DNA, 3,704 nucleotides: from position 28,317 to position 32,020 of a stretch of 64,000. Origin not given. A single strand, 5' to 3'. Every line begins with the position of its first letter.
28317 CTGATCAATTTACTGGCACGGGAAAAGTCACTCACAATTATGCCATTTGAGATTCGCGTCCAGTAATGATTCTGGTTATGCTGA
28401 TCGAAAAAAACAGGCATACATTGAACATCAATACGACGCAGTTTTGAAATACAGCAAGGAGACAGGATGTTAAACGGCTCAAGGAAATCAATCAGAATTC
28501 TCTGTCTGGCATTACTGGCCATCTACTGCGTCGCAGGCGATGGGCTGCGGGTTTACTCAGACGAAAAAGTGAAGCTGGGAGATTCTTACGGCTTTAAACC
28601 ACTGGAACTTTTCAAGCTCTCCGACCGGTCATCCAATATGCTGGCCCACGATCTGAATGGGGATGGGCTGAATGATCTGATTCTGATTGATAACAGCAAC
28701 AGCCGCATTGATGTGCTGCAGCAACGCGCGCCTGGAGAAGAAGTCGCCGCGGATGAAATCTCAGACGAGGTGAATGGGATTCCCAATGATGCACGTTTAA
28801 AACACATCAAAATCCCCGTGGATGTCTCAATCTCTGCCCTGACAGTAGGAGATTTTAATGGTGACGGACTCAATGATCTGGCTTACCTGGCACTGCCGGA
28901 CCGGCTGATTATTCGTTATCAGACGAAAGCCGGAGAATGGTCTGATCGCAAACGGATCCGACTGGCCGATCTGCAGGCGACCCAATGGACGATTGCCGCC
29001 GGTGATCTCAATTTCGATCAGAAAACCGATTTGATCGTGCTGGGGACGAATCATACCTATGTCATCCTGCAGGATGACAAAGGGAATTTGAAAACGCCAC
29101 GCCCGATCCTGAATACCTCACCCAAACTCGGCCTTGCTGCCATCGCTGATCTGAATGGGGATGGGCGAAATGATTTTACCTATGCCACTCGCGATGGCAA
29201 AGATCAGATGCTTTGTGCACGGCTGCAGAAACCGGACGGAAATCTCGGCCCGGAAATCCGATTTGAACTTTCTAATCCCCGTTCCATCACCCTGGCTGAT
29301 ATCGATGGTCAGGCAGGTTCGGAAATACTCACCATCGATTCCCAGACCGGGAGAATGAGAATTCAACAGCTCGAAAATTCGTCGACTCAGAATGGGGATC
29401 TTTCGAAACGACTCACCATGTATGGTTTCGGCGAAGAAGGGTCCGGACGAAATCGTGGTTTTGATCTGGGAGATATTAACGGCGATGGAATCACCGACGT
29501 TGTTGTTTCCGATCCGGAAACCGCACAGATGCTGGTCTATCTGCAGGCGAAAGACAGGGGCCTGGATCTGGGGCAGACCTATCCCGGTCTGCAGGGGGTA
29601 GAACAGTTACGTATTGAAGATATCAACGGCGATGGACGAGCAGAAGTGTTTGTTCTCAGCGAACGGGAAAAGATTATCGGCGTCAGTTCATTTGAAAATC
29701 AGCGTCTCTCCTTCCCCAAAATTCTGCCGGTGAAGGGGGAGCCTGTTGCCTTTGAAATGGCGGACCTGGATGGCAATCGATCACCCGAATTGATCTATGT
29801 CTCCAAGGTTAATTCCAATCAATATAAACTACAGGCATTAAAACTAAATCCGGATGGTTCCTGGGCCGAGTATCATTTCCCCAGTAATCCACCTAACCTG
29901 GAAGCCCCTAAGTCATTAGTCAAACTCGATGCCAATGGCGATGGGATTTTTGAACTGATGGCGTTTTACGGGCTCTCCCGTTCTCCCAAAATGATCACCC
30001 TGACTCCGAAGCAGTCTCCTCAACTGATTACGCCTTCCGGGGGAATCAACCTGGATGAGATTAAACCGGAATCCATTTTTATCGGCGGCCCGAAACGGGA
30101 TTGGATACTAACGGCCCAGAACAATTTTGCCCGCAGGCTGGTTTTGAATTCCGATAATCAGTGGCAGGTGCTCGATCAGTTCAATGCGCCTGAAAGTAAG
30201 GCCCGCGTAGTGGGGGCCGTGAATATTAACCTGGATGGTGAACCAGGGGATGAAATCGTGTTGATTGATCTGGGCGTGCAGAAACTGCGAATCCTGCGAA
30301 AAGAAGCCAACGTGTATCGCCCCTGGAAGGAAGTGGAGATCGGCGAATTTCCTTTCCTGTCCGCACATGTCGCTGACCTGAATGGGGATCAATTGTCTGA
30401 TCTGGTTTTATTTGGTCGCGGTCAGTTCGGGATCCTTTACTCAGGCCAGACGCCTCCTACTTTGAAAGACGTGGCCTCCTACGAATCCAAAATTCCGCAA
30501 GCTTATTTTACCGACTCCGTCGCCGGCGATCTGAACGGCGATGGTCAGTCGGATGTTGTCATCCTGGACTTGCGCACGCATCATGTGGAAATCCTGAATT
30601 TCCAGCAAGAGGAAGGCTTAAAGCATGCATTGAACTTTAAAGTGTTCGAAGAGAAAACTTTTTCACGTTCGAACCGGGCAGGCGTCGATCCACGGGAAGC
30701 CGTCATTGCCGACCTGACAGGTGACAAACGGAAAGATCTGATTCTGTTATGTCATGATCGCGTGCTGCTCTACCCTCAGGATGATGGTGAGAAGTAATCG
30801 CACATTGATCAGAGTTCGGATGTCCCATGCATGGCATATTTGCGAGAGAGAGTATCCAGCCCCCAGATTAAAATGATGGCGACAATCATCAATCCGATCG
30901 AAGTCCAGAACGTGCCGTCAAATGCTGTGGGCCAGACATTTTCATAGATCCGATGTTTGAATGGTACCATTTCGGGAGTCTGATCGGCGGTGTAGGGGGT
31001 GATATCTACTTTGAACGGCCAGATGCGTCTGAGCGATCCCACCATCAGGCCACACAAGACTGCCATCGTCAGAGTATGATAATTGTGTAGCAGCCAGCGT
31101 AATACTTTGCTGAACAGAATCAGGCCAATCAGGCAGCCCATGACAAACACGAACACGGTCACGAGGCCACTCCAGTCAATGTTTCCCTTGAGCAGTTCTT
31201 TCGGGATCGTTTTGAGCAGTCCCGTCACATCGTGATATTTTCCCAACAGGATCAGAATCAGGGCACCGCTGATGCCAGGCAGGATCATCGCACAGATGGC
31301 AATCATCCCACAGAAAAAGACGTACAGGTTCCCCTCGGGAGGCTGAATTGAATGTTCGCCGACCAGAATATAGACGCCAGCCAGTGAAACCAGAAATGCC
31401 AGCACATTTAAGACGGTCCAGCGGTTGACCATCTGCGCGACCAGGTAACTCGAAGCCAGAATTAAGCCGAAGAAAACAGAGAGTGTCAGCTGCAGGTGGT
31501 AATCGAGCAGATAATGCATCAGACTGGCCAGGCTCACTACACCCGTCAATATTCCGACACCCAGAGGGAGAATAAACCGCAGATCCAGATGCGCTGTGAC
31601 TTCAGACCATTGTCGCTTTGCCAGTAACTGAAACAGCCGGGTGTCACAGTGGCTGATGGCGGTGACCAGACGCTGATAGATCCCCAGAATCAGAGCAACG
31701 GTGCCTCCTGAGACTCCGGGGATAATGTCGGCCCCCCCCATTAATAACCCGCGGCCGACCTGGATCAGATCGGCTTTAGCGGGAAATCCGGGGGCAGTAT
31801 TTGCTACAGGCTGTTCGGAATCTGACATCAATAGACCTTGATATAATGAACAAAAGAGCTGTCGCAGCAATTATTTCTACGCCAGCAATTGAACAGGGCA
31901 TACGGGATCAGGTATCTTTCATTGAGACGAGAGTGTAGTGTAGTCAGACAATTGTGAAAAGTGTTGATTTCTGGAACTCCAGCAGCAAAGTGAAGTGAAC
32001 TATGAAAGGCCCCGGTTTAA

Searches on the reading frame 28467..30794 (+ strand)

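Call 73: search_protein_families(library=pfam, proteins=[window:28467-30794:+], max_evalue=0.0001)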
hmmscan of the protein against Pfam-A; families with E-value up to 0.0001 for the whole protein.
window:28467-30794:+ (776 aa): 4 families
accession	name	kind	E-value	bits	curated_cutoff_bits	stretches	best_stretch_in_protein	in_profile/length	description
PF13517.12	FG-GAP_3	-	6e-41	139.3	26.9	4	129-191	1-61/61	FG-GAP-like repeat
PF01839.29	FG-GAP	-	2e-23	82.2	22.1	0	123-139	3-19/37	FG-GAP repeat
PF12256.14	TcdB_toxin_midN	-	1e-06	28.6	24.8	0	332-361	30-59/181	Insecticide toxin TcdB middle/N-terminal region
PF15907.11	Itfg2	-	1.8e-05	24.6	27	0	121-177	74-128/330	Integrin-alpha FG-GAP repeat-containing protein 2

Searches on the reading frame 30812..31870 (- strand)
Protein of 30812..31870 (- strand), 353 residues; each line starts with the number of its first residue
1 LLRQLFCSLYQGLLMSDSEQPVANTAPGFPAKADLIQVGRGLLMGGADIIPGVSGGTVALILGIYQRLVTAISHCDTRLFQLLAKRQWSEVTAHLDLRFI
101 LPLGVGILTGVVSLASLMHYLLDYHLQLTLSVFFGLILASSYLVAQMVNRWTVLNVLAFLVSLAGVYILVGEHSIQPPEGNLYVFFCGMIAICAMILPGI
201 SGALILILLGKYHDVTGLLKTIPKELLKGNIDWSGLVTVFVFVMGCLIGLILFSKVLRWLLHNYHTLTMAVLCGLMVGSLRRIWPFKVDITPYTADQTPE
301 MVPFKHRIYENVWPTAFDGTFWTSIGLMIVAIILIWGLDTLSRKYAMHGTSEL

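Call 73: search_protein_families(library=pfam, proteins=[window:30812-31870:-], max_evalue=0.0001)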
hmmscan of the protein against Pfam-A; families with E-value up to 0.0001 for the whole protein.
window:30812-31870:- (353 aa): 1 family
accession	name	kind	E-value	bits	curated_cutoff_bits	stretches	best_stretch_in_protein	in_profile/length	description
PF04018.18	VCA0040-like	-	3.7e-79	266.2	26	1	44-295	1-240/246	Undecaprenyl phosphate translocase-like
